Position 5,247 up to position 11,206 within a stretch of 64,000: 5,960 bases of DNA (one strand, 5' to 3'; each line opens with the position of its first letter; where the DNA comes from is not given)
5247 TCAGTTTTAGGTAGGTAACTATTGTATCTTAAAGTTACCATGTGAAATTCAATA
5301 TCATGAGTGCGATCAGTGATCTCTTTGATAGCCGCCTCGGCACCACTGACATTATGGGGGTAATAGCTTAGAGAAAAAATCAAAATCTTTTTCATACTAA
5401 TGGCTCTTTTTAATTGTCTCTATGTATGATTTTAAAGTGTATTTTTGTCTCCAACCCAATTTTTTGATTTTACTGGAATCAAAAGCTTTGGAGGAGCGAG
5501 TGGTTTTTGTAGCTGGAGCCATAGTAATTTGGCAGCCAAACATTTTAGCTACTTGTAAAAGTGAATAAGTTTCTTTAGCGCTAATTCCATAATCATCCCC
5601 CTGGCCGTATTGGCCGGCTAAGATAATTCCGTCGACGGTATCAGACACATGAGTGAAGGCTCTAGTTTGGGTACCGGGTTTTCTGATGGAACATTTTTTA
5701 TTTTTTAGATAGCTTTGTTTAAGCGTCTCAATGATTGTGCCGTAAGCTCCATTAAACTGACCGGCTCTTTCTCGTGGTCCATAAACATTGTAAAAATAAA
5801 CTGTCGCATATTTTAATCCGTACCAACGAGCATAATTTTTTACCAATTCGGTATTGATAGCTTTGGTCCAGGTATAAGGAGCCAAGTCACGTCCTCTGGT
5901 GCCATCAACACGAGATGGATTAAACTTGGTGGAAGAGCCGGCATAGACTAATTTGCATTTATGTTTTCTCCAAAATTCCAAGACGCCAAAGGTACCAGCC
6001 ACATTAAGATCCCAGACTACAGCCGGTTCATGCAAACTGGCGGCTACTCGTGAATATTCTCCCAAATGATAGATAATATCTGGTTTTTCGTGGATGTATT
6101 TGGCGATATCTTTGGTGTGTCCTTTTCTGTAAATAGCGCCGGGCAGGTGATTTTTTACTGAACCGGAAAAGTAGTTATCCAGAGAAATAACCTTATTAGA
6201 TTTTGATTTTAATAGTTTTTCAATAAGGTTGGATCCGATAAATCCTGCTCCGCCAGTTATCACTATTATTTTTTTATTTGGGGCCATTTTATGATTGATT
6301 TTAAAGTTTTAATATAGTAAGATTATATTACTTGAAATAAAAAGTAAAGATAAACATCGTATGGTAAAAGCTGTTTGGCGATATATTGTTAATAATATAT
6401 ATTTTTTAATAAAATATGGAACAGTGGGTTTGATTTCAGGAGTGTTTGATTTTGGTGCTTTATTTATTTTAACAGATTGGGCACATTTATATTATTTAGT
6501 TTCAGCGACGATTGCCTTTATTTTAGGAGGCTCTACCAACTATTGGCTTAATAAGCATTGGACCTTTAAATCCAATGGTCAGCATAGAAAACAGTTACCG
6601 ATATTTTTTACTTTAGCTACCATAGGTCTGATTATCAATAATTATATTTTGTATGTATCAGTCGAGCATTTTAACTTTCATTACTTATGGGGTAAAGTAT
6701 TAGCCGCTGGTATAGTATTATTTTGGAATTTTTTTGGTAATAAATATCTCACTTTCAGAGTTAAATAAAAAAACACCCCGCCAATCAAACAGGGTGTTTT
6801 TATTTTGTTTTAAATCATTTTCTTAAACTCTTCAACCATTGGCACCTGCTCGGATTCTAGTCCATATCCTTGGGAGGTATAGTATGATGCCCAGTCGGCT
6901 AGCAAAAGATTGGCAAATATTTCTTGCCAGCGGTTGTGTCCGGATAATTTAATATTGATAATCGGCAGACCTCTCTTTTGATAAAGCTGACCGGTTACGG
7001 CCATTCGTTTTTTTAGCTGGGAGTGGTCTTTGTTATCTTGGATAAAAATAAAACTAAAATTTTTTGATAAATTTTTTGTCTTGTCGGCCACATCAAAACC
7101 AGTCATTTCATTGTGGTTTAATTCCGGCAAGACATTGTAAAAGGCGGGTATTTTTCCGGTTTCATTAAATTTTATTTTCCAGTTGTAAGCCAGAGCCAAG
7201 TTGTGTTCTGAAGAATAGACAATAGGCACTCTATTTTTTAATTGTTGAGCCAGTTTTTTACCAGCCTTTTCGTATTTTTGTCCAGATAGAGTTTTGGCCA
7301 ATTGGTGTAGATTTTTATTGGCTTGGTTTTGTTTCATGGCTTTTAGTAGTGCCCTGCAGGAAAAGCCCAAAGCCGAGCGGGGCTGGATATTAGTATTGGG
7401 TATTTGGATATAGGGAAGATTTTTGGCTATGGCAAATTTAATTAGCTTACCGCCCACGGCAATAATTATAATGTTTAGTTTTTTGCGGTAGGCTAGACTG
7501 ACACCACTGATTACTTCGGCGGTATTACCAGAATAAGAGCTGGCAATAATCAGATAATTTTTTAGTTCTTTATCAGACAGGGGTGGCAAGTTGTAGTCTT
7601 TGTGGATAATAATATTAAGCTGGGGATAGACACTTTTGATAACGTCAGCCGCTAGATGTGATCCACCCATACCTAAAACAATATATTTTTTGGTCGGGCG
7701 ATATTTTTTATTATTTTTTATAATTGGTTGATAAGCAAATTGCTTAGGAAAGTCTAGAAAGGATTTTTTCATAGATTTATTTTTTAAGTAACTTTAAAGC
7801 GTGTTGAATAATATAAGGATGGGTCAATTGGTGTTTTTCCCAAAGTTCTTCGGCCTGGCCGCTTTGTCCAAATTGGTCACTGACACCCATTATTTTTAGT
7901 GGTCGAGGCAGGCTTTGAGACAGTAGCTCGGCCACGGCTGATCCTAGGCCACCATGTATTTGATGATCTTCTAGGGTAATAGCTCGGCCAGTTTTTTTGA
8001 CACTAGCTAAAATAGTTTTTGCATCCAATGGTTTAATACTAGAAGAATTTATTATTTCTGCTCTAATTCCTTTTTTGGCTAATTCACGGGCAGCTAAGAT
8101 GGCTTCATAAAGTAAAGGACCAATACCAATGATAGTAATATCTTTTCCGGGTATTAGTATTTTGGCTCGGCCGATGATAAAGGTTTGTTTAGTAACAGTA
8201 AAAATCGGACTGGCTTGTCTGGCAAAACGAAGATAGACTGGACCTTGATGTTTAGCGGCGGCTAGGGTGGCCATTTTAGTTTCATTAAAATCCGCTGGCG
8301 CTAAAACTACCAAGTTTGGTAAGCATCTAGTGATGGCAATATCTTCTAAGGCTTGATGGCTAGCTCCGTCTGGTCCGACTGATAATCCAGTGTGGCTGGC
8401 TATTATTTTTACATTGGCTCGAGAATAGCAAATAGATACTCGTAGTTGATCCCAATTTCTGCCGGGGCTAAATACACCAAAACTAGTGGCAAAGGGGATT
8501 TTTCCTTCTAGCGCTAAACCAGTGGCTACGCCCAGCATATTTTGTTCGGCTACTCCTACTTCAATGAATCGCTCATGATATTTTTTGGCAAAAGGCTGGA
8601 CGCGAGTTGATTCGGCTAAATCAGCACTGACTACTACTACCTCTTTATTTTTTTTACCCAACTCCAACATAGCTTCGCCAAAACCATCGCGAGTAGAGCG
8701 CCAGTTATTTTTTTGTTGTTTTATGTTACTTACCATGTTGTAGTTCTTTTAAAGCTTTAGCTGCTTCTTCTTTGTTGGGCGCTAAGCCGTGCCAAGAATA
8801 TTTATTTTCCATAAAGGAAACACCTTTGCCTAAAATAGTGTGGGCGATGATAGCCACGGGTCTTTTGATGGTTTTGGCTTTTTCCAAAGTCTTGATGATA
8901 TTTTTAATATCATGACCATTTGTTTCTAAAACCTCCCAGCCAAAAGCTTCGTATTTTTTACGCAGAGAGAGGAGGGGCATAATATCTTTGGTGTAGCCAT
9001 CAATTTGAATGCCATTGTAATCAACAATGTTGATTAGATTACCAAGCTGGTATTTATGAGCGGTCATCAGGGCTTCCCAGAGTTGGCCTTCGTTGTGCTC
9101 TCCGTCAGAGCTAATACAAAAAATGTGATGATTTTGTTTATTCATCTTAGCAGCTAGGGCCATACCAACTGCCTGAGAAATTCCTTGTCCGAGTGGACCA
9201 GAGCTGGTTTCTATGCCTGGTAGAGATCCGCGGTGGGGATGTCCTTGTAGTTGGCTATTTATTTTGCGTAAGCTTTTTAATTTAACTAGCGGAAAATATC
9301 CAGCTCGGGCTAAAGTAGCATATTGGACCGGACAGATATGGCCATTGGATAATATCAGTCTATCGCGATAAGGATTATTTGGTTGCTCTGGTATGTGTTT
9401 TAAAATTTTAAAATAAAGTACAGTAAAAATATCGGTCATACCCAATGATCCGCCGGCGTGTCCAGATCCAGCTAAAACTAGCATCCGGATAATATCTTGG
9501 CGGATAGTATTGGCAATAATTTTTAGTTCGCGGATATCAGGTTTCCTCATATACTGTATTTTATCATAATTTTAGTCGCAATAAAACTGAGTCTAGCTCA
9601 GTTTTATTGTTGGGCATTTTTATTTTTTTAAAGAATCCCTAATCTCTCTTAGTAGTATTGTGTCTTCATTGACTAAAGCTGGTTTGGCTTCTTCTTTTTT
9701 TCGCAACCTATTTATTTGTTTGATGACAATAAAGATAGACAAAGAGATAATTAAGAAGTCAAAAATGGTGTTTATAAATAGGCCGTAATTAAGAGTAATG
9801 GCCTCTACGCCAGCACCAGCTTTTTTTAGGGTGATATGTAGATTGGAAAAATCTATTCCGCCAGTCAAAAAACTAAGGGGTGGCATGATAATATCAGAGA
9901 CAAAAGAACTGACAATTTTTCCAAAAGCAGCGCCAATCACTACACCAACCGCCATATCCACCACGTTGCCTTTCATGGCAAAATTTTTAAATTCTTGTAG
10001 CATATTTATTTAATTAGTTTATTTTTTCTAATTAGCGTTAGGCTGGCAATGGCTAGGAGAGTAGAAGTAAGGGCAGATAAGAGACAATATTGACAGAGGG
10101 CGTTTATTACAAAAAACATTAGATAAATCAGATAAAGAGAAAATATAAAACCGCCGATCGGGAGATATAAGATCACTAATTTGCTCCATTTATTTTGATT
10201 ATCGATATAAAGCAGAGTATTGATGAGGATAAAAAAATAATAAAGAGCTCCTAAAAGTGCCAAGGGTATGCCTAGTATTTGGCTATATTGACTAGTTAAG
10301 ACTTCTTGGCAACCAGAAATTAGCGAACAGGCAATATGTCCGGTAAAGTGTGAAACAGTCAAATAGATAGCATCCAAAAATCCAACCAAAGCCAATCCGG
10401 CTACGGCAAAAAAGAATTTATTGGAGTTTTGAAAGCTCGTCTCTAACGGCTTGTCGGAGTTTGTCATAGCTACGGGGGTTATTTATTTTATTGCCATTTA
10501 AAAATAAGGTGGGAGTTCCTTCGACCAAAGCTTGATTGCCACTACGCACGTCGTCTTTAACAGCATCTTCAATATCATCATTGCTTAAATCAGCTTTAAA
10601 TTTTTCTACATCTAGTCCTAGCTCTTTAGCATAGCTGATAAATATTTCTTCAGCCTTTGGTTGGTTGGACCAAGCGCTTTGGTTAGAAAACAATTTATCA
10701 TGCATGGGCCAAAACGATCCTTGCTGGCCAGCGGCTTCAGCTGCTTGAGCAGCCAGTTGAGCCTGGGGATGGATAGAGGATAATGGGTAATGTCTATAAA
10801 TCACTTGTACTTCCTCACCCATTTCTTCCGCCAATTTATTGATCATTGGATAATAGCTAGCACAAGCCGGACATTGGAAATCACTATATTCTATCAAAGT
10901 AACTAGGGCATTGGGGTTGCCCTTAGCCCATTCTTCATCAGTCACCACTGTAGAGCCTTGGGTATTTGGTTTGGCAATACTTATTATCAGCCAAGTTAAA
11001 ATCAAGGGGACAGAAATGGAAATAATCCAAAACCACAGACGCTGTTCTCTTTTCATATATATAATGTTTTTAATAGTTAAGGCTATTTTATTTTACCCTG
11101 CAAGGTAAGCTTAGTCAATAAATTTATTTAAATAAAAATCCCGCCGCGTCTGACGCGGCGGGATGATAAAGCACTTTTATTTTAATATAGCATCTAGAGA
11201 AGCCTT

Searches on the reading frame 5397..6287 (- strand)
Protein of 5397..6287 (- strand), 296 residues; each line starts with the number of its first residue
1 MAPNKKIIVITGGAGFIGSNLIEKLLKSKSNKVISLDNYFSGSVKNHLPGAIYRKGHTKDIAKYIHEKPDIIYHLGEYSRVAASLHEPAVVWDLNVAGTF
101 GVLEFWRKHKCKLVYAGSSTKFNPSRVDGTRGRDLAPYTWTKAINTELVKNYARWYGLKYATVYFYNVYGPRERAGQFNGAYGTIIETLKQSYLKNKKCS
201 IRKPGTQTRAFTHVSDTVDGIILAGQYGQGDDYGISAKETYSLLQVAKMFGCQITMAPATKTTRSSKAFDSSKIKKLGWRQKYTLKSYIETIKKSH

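Call 34: search_protein_families(library=pfam, proteins=[window:5397-6287:-], max_evalue=0.0001)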
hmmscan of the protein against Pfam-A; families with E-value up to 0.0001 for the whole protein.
window:5397-6287:- (296 aa): 5 families
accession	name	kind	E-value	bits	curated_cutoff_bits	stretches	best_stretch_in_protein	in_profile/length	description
PF01370.27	Epimerase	-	1e-38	133.6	20.9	1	8-233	1-237/240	NAD dependent epimerase/dehydratase family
PF16363.11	GDP_Man_Dehyd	-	1.9e-34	120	27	1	10-287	2-327/332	GDP-mannose 4,6 dehydratase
PF02719.21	Polysacc_synt_2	-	5.7e-09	36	20.2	1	8-250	1-243/293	Polysaccharide biosynthesis protein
PF07993.18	NAD_binding_4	-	6e-09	35.9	20.1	0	10-34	1-27/258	Male sterility protein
PF01073.25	3Beta_HSD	-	4.1e-07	29.8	22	1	9-119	1-117/280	3-beta hydroxysteroid dehydrogenase/isomerase family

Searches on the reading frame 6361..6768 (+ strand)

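Call 34: search_protein_families(library=pfam, proteins=[window:6361-6768:+], max_evalue=0.0001)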
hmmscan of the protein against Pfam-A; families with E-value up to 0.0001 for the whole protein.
window:6361-6768:+ (135 aa): 1 family
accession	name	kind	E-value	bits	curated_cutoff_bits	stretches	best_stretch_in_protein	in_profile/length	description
PF04138.20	GtrA_DPMS_TM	-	1.8e-25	89.9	26.1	1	18-132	1-117/117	GtrA/DPMS, transmembrane domain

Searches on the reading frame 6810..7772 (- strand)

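Call 34: search_protein_families(library=pfam, proteins=[window:6810-7772:-], max_evalue=0.0001)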
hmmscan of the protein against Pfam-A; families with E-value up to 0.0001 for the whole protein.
window:6810-7772:- (320 aa): 1 family
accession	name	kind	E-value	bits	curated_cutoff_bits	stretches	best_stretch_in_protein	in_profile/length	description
PF10432.14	bact-PGI_C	-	5.2e-40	137.3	24.5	1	170-319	4-150/151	Bacterial phospho-glucose isomerase C-terminal SIS domain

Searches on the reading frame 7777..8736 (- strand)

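Call 34: search_protein_families(library=pfam, proteins=[window:7777-8736:-], max_evalue=0.0001)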
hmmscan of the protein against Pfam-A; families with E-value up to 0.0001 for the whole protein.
window:7777-8736:- (319 aa): 3 families
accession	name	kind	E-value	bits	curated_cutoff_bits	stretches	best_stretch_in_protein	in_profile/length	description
PF02779.29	Transket_pyr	-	3.9e-43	147.5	27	1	14-175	4-171/174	Transketolase, pyrimidine binding domain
PF02780.25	Transketolase_C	-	4.2e-31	107.9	25.9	1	189-306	1-121/124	Transketolase, C-terminal domain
PF22613.1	Transketolase_C_1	-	4.4e-06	27.3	27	1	198-305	12-113/113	Transketolase-like TK C-terminal domain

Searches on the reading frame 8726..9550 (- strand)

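Call 34: search_protein_families(library=pfam, proteins=[window:8726-9550:-], max_evalue=0.0001)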
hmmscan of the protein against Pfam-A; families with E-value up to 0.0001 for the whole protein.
window:8726-9550:- (274 aa): 4 families
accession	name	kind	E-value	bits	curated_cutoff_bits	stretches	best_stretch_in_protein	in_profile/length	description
PF00456.26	Transketolase_N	-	3e-60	204.4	22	1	12-268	5-272/334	Transketolase, thiamine diphosphate binding domain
PF13292.11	DXP_synthase_N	-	6.5e-15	55.6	21.2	1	4-184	13-176/274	1-deoxy-D-xylulose-5-phosphate synthase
PF00676.26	E1_dh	-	9.6e-08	31.8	22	1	113-225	96-207/300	Dehydrogenase E1 component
PF09364.15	XFP_N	-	2.1e-05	24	23.7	1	110-222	132-244/364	XFP N-terminal domain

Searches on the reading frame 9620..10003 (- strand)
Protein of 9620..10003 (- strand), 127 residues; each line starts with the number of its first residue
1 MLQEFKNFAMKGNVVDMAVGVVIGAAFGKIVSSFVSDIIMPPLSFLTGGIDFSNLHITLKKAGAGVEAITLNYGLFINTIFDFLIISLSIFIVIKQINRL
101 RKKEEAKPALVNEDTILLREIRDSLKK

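Call 35: search_protein_families(library=pfam, proteins=[window:9620-10003:-], max_evalue=0.0001)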
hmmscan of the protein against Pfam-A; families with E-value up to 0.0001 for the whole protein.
window:9620-10003:- (127 aa): 1 family
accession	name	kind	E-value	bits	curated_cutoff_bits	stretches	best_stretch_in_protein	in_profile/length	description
PF01741.23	MscL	-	2.4e-45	154.3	27.4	1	1-126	1-123/123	Large-conductance mechanosensitive channel, MscL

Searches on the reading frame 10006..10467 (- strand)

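Call 35: search_protein_families(library=pfam, proteins=[window:10006-10467:-], max_evalue=0.0001)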
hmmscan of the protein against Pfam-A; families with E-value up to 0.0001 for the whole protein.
window:10006-10467:- (153 aa): 1 family
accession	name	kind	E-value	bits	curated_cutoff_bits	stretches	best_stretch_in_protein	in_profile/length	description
PF07884.19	VKOR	-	3.3e-27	95.7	27.5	1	22-142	3-133/134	Vitamin K epoxide reductase family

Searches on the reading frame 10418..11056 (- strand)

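Call 35: search_protein_families(library=pfam, proteins=[window:10418-11056:-], max_evalue=0.0001)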
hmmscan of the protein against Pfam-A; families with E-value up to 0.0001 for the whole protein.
window:10418-11056:- (212 aa): 3 families
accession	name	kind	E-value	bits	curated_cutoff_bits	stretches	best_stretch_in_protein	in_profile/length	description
PF13462.12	Thioredoxin_4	-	5e-30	105.3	23.2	1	41-205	4-164/165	Thioredoxin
PF01323.26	DSBA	-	4.5e-18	66.2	25.6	1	53-204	1-190/191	DSBA-like thioredoxin domain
PF13743.12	Thioredoxin_5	-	1.6e-08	34.9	27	1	99-188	77-165/186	Thioredoxin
